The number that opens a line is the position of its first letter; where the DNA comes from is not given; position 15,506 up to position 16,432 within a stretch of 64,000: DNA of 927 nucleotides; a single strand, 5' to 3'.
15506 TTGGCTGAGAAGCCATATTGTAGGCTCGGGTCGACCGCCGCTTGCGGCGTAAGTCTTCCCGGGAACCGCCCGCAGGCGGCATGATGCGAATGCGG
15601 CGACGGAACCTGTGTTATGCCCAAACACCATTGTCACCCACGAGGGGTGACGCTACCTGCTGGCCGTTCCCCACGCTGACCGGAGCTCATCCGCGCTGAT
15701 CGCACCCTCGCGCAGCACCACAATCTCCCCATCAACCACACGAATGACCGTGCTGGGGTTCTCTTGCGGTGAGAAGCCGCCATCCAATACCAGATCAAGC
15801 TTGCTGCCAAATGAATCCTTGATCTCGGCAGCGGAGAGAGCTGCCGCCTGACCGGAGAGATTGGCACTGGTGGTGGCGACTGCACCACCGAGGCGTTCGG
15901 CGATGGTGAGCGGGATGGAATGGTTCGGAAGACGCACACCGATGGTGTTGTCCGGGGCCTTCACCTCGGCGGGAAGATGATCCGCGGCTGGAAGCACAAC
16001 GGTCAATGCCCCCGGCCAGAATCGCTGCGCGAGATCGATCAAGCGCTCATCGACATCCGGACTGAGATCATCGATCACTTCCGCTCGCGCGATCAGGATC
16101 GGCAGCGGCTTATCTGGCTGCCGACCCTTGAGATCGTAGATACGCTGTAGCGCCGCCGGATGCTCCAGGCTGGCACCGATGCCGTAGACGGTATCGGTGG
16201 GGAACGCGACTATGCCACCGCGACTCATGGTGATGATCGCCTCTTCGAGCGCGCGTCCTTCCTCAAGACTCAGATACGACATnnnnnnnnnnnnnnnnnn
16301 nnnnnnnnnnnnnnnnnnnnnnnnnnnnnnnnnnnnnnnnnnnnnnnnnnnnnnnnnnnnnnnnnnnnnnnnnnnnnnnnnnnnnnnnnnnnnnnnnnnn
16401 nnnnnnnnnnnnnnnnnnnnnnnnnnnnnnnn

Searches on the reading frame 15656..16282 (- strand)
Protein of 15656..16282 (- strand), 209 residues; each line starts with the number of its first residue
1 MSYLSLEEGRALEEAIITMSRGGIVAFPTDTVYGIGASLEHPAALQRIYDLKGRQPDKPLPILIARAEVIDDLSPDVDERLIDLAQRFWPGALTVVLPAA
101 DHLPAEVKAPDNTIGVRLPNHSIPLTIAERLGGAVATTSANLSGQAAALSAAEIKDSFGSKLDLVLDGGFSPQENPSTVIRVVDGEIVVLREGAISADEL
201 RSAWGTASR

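Call 50: find_homologous_proteins(query=window:15656-16282:-, max_evalue=1e-30)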
Query seq(209 aa) (209 aa): 2624 proteins with E <= 1e-30 among 6788 candidates; the best 120 are listed.
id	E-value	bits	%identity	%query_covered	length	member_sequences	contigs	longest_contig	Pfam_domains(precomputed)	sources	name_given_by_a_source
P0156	7.6e-125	432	98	100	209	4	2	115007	PF01300.25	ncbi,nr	ncbi:MAG: L-threonylcarbamoyladenylate synthase [Thermomicrobiales bacterium]|nr:L-threonylcarbamoyl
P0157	6.2e-110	384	85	98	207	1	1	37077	PF01300.25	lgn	-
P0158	9.3e-109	380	85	98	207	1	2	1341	PF01300.25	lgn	-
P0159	6.8e-108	377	84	98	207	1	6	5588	PF01300.25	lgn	-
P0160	2.6e-105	369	83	98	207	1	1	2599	PF01300.25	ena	-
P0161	1.3e-104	366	79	99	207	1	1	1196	PF01300.25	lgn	-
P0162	1.9e-104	366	79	99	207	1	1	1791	PF01300.25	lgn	-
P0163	2.2e-104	366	81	98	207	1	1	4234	PF01300.25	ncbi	-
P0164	2.4e-104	365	81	98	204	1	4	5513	PF01300.25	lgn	-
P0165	5.0e-104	364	80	98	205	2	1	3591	PF01300.25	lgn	-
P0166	5.5e-104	364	78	100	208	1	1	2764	PF01300.25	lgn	-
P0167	7.8e-104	364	79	98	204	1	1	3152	PF01300.25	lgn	-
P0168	4.0e-103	361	80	98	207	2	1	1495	PF01300.25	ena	-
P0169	4.5e-103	361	78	98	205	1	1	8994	PF01300.25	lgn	-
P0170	6.5e-103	361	79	98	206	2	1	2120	PF01300.25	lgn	-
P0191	4.7e-101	355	79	98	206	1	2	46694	PF01300.25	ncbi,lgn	-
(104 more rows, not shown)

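Call 52: find_encoding_contigs(protein=P0157, flank=6000, max_places=3)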
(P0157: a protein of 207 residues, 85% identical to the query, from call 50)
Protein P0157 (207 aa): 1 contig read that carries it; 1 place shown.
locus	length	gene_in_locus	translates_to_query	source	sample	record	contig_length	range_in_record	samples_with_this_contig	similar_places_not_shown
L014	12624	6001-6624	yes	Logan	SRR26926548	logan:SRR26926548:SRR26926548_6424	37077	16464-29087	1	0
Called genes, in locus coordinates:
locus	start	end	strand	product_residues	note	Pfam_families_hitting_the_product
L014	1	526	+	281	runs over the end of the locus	PF13302:Acetyltransf_3 (weak), PF00583:Acetyltransf_1, PF13673:Acetyltransf_10, PF13508:Acetyltransf_7, PF08445:FR47 (weak)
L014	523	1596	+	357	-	PF01264:Chorismate_synt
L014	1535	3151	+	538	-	PF00171:Aldedh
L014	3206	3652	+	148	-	PF02566:OsmC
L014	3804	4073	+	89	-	PF03795:YCII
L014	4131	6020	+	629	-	PF01541:GIY-YIG, PF27096:UvrC_M, PF02151:UVR, PF22920:UvrC_RNaseH, PF08459:UvrC_RNaseH_dom, PF12826:HHH_2 (weak), PF14520:HHH_5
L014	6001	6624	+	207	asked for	PF01300:Sua5_yciO_yrdC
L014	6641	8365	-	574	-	PF01268:FTHFS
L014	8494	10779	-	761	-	PF00296:Bac_luciferase, PF01565:FAD_binding_4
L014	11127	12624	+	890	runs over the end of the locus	PF01624:MutS_I, PF05188:MutS_II, PF05192:MutS_III, PF05190:MutS_IV, PF00488:MutS_V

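Call 53: find_encoding_contigs(protein=P0191, flank=6000, max_places=3)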
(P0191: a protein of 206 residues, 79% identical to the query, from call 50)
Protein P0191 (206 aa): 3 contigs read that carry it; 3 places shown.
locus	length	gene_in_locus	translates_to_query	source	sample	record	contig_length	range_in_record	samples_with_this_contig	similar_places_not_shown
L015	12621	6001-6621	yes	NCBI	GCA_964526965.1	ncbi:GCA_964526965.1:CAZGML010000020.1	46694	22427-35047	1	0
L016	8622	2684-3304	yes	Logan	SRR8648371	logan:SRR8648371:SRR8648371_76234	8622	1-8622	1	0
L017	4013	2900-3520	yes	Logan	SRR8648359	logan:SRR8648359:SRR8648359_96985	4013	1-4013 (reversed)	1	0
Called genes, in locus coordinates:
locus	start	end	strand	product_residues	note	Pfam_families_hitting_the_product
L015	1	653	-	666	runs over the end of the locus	PF00931:NB-ARC (faint), PF02463:SMC_N (faint), PF03193:RsgA_GTPase (faint), PF00005:ABC_tran, PF12848:ABC_tran_Xtn, PF00005:ABC_tran, PF13304:AAA_21 (weak), PF16326:ABC_tran_CTD, +4 more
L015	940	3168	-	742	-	PF20256:MoCoBD_2, PF01315:Ald_Xan_dh_C (faint), PF02738:MoCoBD_1, PF20256:MoCoBD_2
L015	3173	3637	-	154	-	PF13085:Fer2_3 (weak), PF00111:Fer2, PF01799:Fer2_2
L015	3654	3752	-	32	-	-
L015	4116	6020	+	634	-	PF01541:GIY-YIG, PF27096:UvrC_M, PF02151:UVR, PF22920:UvrC_RNaseH, PF08459:UvrC_RNaseH_dom, PF12826:HHH_2 (weak), PF14520:HHH_5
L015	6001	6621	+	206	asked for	PF01300:Sua5_yciO_yrdC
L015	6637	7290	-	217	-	PF00440:TetR_N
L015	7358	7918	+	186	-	-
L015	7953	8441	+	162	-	PF13473:Cupredoxin_1, PF06525:SoxE (faint), PF00127:Copper-bind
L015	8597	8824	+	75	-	-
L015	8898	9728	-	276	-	-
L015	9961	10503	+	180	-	-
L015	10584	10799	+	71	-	-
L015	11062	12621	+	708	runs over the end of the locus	PF00753:Lactamase_B (weak), PF23023:Anti-Pycsar_Apyc1, PF12706:Lactamase_B_2, PF22505:RNase_J_b_CASP, PF07521:RMMBL, PF17770:RNase_J_C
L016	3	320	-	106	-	?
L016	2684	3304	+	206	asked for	PF01300:Sua5_yciO_yrdC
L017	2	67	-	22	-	?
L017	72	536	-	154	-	PF13085:Fer2_3 (weak), PF00111:Fer2, PF01799:Fer2_2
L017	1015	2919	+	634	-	PF01541:GIY-YIG, PF27096:UvrC_M, PF02151:UVR, PF22920:UvrC_RNaseH, PF08459:UvrC_RNaseH_dom, PF12826:HHH_2 (weak), PF14520:HHH_5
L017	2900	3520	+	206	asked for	PF01300:Sua5_yciO_yrdC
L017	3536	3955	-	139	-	-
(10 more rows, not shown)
